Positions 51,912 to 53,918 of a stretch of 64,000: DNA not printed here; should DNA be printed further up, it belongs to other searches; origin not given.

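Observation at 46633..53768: Complete four-gene Zorya type I-like anti-phage operon (MotA-like, MotB/OmpA-like, EH-type protein, SNF2 helicase)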

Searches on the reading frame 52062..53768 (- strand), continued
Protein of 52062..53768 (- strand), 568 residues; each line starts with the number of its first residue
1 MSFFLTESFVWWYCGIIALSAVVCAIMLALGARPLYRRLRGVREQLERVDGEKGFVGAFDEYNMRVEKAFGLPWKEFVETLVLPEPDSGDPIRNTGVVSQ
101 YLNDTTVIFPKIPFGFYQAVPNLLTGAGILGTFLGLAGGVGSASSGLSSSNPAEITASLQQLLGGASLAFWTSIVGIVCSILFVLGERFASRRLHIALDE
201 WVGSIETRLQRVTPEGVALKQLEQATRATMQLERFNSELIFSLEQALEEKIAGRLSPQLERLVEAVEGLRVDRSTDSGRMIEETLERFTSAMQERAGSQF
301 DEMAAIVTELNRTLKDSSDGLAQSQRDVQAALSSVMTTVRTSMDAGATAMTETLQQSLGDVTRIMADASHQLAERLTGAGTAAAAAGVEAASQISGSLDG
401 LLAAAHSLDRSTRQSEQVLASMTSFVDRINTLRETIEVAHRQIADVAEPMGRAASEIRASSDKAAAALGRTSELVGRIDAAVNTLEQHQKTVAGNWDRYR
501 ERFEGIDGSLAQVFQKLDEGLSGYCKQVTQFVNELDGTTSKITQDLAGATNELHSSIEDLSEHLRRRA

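Call 39: search_solved_structures(query=A2, show_alignments=5, max_evalue=0.001)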
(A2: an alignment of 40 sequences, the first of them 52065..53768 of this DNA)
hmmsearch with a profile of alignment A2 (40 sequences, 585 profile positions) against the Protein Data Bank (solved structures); distinct sequences matched with E-value up to 0.001: 9.
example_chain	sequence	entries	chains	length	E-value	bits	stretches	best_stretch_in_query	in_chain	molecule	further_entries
8vvn_C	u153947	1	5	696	8.2e-24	87.1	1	14-217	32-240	MotA/TolQ/ExbB proton channel domain-containing protein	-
8qyd_A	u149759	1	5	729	2.2e-23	85.7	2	18-406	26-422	Anti-phage defense ZorAB system ZorA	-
8qyk_A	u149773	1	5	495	2.7e-22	82.1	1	17-246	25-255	Anti-phage defense ZorAB system ZorA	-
8qyy_A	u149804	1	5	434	3.2e-19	72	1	17-406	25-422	Anti-phage defense ZorAB system ZorA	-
8qyh_A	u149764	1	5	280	2.2e-14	56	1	17-245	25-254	Anti-phage defense ZorAB system ZorA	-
4uos_A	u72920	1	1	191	7.4e-06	27.8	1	328-497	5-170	DESIGNED HELICAL BUNDLE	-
3s84_A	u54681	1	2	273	8.6e-05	24.3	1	304-563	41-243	Apolipoprotein A-IV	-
4tql_A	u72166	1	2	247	0.0002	23.1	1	233-499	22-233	Three helix bundle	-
9hx4_F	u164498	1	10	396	0.00021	23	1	322-563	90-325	Apolipoprotein A-IV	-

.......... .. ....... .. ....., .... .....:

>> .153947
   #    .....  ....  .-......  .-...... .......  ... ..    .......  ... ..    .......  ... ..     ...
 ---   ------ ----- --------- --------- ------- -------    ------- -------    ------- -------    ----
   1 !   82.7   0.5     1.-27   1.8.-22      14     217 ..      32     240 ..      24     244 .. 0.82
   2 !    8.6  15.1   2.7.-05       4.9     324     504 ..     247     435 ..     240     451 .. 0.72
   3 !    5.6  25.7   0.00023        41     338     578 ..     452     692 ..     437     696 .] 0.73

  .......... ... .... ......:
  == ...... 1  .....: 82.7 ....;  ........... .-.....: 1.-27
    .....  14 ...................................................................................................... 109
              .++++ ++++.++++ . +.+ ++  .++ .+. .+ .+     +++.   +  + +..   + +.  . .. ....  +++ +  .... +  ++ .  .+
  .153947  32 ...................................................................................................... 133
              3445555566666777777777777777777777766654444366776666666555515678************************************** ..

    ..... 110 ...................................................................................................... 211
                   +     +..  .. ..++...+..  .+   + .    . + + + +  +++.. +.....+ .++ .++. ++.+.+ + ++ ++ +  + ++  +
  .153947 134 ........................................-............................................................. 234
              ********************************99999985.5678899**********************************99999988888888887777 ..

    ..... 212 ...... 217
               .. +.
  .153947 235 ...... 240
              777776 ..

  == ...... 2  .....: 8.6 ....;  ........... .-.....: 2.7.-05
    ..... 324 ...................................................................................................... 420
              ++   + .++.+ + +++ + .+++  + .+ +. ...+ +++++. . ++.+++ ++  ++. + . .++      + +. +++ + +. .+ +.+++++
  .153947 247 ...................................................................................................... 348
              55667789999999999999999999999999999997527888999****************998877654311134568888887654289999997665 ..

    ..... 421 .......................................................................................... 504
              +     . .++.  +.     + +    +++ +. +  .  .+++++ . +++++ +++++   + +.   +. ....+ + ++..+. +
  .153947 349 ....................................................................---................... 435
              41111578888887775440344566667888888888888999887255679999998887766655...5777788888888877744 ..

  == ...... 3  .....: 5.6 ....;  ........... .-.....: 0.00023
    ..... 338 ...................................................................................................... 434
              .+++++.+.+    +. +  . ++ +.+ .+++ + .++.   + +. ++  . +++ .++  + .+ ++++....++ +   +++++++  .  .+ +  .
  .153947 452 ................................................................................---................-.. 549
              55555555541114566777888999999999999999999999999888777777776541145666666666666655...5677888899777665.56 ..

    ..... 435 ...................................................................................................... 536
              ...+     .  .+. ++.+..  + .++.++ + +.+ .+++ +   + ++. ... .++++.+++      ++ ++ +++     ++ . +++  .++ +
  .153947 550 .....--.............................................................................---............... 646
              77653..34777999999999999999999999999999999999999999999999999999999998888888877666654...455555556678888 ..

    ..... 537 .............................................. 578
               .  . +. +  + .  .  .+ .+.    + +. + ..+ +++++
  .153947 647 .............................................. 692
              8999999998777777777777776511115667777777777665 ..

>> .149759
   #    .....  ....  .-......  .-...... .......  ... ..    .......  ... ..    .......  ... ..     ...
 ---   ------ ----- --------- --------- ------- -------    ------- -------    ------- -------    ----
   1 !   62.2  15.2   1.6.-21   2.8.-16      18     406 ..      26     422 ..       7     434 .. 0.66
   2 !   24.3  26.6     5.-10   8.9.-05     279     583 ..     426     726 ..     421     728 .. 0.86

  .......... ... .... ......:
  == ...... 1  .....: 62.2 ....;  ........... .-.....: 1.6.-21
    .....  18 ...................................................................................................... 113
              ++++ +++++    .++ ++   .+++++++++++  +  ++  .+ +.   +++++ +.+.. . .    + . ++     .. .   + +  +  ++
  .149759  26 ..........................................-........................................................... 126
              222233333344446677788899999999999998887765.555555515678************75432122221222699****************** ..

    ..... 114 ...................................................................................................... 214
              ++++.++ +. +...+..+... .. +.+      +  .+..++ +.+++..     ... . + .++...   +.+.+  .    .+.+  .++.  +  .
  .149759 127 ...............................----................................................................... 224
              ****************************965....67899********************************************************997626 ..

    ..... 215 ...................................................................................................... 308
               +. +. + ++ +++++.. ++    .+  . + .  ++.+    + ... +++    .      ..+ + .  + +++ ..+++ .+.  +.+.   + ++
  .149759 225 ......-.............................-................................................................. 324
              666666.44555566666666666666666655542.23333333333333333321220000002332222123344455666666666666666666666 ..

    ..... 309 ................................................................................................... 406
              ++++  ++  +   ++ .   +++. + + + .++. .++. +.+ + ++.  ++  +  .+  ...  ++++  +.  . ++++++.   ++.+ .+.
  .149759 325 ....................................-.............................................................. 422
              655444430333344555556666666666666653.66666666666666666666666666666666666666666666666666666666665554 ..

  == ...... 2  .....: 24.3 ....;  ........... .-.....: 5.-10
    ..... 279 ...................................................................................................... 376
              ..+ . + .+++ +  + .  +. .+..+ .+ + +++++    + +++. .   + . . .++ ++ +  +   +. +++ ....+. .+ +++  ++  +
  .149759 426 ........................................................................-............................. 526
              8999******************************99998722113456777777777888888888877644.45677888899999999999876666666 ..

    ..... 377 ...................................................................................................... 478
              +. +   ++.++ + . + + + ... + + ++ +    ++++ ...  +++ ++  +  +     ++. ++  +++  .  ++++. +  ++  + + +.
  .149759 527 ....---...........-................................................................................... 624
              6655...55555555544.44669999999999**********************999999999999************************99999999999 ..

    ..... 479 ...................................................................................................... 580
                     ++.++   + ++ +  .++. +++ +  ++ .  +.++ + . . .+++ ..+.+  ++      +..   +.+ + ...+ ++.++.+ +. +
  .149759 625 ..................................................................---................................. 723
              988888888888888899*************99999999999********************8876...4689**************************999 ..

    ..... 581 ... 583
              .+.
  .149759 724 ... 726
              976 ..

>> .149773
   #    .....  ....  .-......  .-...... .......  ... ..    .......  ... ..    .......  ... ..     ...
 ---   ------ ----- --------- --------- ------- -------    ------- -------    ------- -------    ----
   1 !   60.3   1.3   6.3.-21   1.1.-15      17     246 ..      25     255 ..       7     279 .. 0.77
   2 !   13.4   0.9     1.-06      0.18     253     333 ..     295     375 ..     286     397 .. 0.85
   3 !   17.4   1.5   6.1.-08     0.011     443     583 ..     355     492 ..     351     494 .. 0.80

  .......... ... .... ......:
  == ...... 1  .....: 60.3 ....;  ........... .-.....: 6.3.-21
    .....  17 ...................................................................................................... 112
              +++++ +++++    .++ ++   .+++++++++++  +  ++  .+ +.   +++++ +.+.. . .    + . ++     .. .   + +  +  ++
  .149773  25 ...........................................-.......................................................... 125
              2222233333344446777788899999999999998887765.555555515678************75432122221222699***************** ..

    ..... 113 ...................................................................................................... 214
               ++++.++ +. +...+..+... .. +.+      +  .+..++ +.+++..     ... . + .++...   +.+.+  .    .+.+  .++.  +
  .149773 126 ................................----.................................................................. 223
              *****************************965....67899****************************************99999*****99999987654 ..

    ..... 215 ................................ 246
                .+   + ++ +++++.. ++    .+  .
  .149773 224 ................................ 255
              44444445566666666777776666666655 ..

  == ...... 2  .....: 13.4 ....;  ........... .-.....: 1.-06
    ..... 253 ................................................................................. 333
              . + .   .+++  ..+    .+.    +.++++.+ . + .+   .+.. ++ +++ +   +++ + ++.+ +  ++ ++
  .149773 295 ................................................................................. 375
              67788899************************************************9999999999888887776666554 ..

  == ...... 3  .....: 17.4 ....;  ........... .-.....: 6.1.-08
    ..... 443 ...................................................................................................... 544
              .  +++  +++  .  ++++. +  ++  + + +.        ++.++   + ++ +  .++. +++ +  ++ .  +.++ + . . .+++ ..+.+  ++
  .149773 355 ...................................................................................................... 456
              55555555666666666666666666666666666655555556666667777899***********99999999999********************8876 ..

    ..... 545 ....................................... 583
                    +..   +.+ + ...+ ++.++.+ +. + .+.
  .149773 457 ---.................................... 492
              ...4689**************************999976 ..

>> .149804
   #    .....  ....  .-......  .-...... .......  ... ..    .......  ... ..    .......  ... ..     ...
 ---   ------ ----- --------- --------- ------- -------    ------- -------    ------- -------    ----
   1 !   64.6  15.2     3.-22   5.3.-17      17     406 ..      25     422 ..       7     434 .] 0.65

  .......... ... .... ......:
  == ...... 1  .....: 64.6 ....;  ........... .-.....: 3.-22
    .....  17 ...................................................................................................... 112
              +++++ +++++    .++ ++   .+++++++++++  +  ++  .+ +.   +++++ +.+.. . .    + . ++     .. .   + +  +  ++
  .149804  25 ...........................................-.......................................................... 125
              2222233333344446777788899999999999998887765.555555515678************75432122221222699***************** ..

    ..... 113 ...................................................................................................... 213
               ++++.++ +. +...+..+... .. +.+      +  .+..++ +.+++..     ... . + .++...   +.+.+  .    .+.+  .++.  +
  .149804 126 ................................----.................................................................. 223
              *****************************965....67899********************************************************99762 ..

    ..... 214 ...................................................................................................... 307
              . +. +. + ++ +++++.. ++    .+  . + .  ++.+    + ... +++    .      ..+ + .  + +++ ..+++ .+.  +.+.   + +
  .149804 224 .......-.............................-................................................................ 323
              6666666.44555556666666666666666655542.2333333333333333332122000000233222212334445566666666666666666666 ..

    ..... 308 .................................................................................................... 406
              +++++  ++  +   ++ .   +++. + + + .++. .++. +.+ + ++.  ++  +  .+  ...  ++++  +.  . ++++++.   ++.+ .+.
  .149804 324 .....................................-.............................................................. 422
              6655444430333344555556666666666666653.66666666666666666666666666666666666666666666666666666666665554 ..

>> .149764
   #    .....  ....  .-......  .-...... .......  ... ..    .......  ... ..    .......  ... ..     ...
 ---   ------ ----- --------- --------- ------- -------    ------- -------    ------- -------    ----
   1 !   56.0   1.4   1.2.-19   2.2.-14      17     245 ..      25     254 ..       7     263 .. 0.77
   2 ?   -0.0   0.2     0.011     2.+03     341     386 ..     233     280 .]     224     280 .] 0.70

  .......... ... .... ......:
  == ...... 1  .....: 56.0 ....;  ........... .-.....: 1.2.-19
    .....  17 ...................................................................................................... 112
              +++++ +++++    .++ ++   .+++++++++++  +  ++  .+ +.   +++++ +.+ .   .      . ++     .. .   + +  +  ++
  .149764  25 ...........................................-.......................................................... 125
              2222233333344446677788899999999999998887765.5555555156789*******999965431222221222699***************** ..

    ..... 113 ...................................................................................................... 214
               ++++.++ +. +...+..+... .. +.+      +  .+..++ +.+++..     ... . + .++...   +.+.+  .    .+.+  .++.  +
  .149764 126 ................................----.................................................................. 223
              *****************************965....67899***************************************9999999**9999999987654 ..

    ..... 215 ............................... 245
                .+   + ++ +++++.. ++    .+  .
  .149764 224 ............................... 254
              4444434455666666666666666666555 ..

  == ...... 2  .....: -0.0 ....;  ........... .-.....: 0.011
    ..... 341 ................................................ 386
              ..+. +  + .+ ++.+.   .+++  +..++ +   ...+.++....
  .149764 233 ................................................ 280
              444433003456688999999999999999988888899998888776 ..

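Call 53: predict_structure(alignment_id=A2)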
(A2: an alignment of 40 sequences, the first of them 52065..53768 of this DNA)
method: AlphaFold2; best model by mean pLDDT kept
length: 568 residues; sequences in the alignment: 40
mean_pLDDT: 60.5   pTM: 0.38
mean pLDDT of the five models: 60.5, 56.5, 52.2, 50.9, 48.8
residues with pLDDT >= 90: 10; 70-90: 193; 50-70: 130; < 50: 235
segments of 3 or more residues with pLDDT < 50: 242-282, 284-289, 291-293, 295-307, 309-425, 432-434, 439-445, 447-451, 453-455, 460-474, 505-510, 565-568
pLDDT, mean of each block of 10 residues (from residue 1): 70 89 89 87 85 82 85 80 74 75 79 81 88 83 74 79 82 89 88 88 84 58 58 55 46 42 40 40 45 41 45 43 41 41 41 45 45 40 35 29 41 44 47 47 47 47 46 51 60 64 50 57 58 60 59 59 48
secondary structure, 60 per line:
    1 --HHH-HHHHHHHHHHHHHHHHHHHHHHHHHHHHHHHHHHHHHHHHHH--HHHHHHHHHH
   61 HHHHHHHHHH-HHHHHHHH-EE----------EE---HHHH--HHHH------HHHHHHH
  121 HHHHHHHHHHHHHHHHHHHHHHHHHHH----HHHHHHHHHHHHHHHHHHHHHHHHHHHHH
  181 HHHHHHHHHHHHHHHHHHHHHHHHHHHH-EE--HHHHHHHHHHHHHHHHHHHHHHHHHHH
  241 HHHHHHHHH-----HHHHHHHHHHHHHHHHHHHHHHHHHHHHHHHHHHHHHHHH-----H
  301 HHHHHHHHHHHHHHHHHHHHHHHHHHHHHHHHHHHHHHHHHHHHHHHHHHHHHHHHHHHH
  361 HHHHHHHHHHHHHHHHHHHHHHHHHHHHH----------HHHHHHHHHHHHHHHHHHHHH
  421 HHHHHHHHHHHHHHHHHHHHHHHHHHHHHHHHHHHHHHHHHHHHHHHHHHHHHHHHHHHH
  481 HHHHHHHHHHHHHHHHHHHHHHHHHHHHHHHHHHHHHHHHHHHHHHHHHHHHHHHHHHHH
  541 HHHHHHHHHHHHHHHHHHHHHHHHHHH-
elements in order: H7-48 H51-70 H72-79 H98-101 H104-107 H114-147 H152-208 H214-249 H255-294 H300-389 H400-567
